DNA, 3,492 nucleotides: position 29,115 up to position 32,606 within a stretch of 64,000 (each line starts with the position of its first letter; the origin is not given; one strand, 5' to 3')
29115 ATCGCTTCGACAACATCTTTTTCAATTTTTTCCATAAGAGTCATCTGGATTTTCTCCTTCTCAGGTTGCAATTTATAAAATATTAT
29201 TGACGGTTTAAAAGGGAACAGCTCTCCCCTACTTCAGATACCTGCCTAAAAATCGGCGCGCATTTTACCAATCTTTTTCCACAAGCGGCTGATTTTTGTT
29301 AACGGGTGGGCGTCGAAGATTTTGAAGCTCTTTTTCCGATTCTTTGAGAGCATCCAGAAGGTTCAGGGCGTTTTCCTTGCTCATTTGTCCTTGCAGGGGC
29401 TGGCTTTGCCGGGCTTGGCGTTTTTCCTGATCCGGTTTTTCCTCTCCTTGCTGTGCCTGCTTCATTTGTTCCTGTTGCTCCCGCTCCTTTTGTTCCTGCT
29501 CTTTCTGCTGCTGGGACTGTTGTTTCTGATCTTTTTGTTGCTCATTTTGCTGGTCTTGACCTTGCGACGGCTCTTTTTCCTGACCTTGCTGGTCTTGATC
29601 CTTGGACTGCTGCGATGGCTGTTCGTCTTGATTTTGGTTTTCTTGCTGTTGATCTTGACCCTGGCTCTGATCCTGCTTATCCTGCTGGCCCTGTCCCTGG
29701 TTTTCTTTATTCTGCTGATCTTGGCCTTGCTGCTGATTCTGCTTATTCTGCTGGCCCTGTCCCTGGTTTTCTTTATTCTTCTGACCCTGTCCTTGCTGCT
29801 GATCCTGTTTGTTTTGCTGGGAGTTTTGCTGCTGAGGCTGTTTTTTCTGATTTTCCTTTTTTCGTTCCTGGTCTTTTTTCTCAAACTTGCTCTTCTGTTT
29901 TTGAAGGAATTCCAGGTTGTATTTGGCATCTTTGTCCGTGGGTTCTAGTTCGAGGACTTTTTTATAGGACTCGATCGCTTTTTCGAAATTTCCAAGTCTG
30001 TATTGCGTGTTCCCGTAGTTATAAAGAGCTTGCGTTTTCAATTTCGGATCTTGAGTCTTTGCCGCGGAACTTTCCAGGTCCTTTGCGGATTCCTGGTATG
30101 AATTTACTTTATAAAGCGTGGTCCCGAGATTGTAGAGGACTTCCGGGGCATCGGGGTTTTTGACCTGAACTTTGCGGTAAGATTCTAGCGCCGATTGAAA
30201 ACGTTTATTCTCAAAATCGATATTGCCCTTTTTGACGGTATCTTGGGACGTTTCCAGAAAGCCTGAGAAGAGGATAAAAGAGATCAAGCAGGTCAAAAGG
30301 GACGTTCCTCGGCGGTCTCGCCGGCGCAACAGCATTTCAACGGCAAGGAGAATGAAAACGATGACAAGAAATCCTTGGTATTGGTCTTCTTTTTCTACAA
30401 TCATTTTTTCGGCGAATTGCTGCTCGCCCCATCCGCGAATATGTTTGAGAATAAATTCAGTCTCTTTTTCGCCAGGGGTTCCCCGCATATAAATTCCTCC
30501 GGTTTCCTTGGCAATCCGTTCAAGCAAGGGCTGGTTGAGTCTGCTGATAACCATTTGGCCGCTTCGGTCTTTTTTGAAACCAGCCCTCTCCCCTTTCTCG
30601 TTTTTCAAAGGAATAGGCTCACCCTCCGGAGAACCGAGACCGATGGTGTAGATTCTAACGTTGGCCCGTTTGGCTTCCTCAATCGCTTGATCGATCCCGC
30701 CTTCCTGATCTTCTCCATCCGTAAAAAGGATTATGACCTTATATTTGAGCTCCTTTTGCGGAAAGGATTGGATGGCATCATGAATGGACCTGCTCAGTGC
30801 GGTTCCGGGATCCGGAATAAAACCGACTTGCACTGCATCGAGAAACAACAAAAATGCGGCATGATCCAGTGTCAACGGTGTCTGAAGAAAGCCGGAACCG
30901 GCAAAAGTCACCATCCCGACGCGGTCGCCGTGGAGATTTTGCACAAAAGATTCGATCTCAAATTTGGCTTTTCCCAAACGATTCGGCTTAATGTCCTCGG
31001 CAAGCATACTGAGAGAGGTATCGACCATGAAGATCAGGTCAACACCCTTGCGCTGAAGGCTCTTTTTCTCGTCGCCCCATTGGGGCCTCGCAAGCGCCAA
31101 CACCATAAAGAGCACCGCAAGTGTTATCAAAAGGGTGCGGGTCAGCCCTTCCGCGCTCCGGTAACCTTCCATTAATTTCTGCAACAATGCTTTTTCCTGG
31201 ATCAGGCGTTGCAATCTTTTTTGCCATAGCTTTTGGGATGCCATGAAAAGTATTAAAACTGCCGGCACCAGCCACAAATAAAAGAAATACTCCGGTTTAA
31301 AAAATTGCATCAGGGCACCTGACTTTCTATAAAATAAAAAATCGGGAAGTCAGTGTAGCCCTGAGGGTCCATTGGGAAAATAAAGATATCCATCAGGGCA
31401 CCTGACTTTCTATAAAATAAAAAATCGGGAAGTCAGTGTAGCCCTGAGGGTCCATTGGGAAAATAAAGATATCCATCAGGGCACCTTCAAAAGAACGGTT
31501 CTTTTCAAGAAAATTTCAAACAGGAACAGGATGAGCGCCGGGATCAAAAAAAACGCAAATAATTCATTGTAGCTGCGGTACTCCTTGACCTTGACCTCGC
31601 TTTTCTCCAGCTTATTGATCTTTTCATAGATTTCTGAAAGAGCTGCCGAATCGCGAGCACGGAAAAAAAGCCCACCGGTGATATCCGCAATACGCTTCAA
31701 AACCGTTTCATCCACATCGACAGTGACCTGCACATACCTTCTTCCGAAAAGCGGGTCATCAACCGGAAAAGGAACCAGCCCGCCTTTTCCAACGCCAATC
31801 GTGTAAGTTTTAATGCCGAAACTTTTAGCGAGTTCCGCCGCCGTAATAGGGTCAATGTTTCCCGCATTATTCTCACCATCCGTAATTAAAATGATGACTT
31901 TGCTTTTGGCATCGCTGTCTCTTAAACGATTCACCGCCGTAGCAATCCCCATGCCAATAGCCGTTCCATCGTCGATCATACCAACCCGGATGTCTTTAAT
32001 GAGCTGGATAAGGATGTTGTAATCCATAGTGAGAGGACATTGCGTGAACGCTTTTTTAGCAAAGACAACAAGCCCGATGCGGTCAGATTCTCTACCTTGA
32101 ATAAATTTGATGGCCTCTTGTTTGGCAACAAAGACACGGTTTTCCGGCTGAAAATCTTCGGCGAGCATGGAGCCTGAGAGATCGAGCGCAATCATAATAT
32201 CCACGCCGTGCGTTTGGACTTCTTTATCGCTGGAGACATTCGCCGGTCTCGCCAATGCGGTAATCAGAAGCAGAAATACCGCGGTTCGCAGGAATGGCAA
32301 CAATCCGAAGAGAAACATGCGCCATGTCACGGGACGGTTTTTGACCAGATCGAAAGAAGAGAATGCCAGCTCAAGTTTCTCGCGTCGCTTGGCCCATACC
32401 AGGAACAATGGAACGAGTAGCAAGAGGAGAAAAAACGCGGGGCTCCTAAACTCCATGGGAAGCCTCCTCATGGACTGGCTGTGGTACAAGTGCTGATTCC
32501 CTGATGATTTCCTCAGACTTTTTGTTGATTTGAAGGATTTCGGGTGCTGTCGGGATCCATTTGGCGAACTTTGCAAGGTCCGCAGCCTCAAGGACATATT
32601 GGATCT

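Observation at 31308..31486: Perfect 83-bp tandem duplication containing a stem-loop at the batA-batB junction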

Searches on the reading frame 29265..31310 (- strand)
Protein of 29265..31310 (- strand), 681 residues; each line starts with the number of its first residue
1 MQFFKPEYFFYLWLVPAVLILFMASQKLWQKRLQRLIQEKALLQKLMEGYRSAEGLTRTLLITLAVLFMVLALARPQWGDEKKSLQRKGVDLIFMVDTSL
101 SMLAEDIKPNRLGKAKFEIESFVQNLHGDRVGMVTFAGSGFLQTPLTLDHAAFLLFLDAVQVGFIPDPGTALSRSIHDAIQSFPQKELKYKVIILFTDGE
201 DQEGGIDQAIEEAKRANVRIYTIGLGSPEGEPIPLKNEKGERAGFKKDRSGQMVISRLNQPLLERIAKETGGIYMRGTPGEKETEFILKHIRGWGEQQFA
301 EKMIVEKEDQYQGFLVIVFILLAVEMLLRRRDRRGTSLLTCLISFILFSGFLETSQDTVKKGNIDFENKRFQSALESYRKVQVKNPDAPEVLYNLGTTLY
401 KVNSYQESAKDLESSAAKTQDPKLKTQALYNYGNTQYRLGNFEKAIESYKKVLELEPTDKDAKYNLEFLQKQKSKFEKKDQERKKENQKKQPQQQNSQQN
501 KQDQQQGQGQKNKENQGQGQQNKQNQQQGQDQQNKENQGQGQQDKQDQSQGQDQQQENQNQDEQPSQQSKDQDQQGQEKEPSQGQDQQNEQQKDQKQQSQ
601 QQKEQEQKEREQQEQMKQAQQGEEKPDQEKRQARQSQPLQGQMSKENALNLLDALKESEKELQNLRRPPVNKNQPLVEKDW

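Call 11: find_encoding_contigs(protein=window:29265-31310:-, flank=6000, max_places=10)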
Protein window:29265-31310:- (681 aa): 5 contigs read that carry it; 4 places shown.
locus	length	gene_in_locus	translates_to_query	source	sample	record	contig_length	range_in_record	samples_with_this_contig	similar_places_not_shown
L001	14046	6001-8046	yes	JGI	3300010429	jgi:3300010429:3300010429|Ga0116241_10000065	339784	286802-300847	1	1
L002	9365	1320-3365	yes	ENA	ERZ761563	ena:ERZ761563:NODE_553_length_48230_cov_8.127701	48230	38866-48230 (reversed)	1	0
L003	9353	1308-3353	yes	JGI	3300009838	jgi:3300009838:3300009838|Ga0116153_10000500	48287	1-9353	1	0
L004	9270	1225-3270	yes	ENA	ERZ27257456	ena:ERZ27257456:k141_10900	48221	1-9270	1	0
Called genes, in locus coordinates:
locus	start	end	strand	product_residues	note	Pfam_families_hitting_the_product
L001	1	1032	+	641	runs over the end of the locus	PF00012:HSP70, PF06723:MreB_Mbl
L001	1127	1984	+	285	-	-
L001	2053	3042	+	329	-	PF20030:bpMoxR, PF07726:AAA_3, PF07728:AAA_5, PF17863:AAA_lid_2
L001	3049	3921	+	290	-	PF01882:DUF58, PF13519:VWA_2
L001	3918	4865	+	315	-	-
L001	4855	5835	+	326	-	PF07584:BatA (weak), PF00092:VWA, PF13519:VWA_2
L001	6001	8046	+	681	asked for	PF00092:VWA, PF13519:VWA_2, PF13414:TPR_11 (weak), PF13424:TPR_12 (weak), PF00515:TPR_1, PF07719:TPR_2, PF13181:TPR_8 (weak), PF13414:TPR_11 (weak), +6 more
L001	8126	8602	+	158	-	PF09424:YqeY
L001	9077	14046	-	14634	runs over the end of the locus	?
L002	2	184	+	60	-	?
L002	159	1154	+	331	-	PF07584:BatA (weak), PF00092:VWA, PF13519:VWA_2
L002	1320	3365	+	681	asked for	PF00092:VWA, PF13519:VWA_2, PF13414:TPR_11 (weak), PF13424:TPR_12 (weak), PF00515:TPR_1, PF07719:TPR_2, PF13181:TPR_8 (weak), PF13414:TPR_11 (weak), +6 more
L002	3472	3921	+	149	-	PF09424:YqeY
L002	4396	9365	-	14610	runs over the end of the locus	?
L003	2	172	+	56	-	?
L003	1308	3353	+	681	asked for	PF00092:VWA, PF13519:VWA_2, PF13414:TPR_11 (weak), PF13424:TPR_12 (weak), PF00515:TPR_1, PF07719:TPR_2, PF13181:TPR_8 (weak), PF13414:TPR_11 (weak), +6 more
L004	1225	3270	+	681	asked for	PF00092:VWA, PF13519:VWA_2, PF13414:TPR_11 (weak), PF13424:TPR_12 (weak), PF00515:TPR_1, PF07719:TPR_2, PF13181:TPR_8 (weak), PF13414:TPR_11 (weak), +6 more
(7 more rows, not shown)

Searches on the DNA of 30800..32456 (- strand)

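Call 10: search_rna_families(source=window, start=30800, end=32000, threshold=evalue, max_evalue=1)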
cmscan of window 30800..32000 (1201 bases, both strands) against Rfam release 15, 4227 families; matches with E-value up to 1: 1.
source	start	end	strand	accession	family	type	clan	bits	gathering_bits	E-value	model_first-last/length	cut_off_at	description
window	31388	31452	+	RF00972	mir-651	Gene; miRNA;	-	22.3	106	0.14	1-86/86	no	mir-651 microRNA precursor family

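Call 39: search_rna_families(sources=[L007, L088, L090, L022, L010], threshold=evalue, max_evalue=0.1)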
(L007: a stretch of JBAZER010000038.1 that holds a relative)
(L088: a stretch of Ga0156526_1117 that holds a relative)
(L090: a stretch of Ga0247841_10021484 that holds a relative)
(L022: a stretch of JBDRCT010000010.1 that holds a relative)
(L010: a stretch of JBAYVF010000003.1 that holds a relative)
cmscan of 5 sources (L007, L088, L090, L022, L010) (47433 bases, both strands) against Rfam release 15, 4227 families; matches with E-value up to 0.1: 1.
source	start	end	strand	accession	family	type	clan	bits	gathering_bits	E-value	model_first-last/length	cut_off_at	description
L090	3674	3747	-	RF00005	tRNA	Gene; tRNA;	CL00001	72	29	6.6e-14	1-71/71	no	tRNA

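Call 53: build_rna_model(alignment_id=A2, structure=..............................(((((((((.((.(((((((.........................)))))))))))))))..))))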
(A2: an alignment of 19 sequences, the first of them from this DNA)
Model R1 built from alignment A2 (19 sequences, 95 columns); structure: as given.
model positions 86; base pairs 18; branch points 0; effective number of sequences 1.91; information 0.661 bits per position. Calibrated on 0.2 Mb of random sequence (short: E-values are rough).
structure used (alignment columns):
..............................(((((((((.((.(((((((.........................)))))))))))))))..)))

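Call 54: search_with_rna_model(model_id=R1, source=window, filters=off, max_evalue=10)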
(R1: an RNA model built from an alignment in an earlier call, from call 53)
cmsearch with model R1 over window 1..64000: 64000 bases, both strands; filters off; matches with E-value up to 10: 14.
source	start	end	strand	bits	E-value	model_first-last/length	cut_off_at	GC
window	31391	31476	-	100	1.2e-24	1-86/86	no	0.41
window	31308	31389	-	86.5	5.8e-21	1-86/86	no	0.4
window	31282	31366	+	21.4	0.0031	1-86/86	no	0.39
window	31372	31449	+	15.3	0.15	1-86/86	no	0.4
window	48287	48346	-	13.5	0.45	1-86/86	no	0.43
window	7793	7862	+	13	0.61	1-86/86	no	0.5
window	33303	33393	-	9.5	5.7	1-86/86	no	0.41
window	24557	24623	+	9.2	6.9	1-86/86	no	0.39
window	37097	37166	-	9.1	7.2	1-86/86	no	0.53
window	34593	34631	-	9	7.7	1-86/86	no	0.38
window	43286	43334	-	9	7.7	1-86/86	no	0.29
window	43428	43487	+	8.9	8.2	1-86/86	no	0.33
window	41586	41633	+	8.8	8.8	1-86/86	no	0.44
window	57271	57337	-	8.6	9.9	1-86/86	no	0.46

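Call 55: search_with_rna_model(model_id=R1, sources=[L005, L006, L007, L008, L009, L010, L011, L012, L013, L014, L015, L016, L017, L018, L019, L020, L021, L022, L023, L024, L025, L026, L027, L028, L029, L030, L031, L032, L033, L034, L035, L036, L037, L038, L039, L040, L041, L042, L043, L044, L045, L046, L047, L048, L049, L058, L064, L085, L086, L087, L088, L090, L091, L094, L095, L100, L101, L103], max_evalue=0.1)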
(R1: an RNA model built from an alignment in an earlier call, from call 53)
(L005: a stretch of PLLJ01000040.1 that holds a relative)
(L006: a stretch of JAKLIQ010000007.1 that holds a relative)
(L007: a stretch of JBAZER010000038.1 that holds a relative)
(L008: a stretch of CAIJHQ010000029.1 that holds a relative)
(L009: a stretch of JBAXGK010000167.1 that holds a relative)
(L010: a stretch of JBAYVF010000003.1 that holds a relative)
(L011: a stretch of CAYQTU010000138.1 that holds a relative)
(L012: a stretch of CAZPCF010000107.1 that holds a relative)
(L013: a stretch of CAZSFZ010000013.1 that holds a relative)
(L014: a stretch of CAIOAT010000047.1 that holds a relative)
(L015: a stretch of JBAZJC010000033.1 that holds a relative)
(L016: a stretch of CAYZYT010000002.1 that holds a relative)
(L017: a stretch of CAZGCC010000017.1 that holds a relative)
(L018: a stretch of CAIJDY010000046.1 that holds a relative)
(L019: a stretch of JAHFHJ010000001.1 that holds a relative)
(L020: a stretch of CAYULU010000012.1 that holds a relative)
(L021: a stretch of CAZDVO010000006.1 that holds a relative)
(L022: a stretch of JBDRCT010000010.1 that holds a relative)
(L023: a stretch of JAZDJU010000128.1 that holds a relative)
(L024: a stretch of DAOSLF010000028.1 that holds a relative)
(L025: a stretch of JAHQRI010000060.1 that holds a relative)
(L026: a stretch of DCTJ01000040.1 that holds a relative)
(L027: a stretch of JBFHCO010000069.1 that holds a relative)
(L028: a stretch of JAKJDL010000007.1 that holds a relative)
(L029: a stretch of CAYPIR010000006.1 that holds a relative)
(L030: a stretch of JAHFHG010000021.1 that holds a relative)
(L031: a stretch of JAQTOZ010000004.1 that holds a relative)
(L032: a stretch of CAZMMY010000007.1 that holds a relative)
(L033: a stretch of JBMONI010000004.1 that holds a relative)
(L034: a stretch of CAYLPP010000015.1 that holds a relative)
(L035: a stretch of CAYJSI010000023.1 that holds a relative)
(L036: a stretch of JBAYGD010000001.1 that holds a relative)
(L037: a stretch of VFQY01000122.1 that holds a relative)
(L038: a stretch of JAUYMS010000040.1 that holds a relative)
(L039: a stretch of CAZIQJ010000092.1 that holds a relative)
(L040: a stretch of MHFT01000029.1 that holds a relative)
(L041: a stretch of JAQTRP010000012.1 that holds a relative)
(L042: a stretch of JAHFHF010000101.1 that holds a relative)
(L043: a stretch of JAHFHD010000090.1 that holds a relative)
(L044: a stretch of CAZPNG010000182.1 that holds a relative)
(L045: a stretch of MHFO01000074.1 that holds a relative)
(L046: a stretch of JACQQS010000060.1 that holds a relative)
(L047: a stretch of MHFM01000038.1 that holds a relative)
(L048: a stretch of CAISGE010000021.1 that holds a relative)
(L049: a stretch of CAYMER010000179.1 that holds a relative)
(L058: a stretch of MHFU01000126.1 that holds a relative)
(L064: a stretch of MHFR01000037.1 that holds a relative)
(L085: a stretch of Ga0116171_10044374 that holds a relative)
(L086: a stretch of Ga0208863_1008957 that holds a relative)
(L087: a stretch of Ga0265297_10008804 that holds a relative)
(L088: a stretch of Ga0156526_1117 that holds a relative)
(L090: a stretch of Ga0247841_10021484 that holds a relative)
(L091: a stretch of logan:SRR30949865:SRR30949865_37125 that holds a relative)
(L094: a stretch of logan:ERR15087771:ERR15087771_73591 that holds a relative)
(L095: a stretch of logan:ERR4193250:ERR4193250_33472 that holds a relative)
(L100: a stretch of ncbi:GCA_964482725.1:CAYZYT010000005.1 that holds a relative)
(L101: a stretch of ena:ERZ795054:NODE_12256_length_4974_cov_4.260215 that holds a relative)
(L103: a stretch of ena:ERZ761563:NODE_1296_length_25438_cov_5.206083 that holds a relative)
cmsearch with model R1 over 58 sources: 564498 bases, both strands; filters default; matches with E-value up to 0.1: 40.
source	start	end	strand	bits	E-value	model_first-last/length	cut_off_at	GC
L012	5479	5564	+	112.7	3.7e-27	1-86/86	no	0.44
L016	7297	7382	+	105.7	2.9e-25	1-86/86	no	0.34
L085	2763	2848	+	105.5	3.3e-25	1-86/86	no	0.36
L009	3320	3405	+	102.5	2.2e-24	1-86/86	no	0.35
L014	6981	7066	+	99.6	1.3e-23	1-86/86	no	0.41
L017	6981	7066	+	95.9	1.3e-22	1-86/86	no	0.45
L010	6981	7069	+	95.5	1.8e-22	1-86/86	no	0.44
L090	6581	6666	-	94.5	3.2e-22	1-86/86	no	0.36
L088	1614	1699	-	93.3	7e-22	1-86/86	no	0.36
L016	6981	7066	+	86.8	4.1e-20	1-86/86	no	0.33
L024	6981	7066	+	81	1.6e-18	1-86/86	no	0.53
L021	5853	5937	+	64.3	5.7e-14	1-86/86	no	0.39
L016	7162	7212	+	58.5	2.1e-12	32-82/86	no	0.35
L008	6981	7073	+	38.2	7.5e-07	1-86/86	no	0.38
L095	3513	3605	+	38.2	7.5e-07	1-86/86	no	0.38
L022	6981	7073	+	37.8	9.7e-07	1-86/86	no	0.4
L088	1774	1866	-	36.8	1.8e-06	1-86/86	no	0.41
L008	7082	7150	+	36.7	1.9e-06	1-86/86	no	0.41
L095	3614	3682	+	36.7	1.9e-06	1-86/86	no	0.41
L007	7104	7139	+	36.4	2.3e-06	40-75/86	no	0.33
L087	2832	2867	-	36.4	2.3e-06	40-75/86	no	0.33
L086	1019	1111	-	36.2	2.6e-06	1-86/86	no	0.4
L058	2482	2533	+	36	2.8e-06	29-85/86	no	0.42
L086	943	994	-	36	2.8e-06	29-85/86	no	0.42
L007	6981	7073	+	34.8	6.4e-06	1-86/86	no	0.41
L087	2898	2990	-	34.8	6.4e-06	1-86/86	no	0.41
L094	4001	4093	+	34.5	7.6e-06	1-86/86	no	0.41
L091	4001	4093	+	34.5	7.7e-06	1-86/86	no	0.33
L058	2365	2457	+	34.2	9.2e-06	1-86/86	no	0.41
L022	7182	7233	+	34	1e-05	29-85/86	no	0.52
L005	7098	7149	+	34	1e-05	29-85/86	no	0.44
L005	6981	7073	+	32.1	3.4e-05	1-86/86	no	0.42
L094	4118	4169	+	31.5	5.1e-05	29-85/86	no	0.42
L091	4112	4169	+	31.3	5.5e-05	29-85/86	no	0.36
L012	5506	5591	-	27.9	0.00048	1-86/86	no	0.44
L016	7324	7409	-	27.7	0.00053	1-86/86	no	0.34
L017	7008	7095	-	24.1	0.0053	1-86/86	no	0.41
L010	7011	7096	-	23.5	0.0076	1-86/86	no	0.47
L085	2790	2875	-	22.2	0.017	1-86/86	no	0.38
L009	3347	3432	-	20.5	0.05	1-86/86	no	0.38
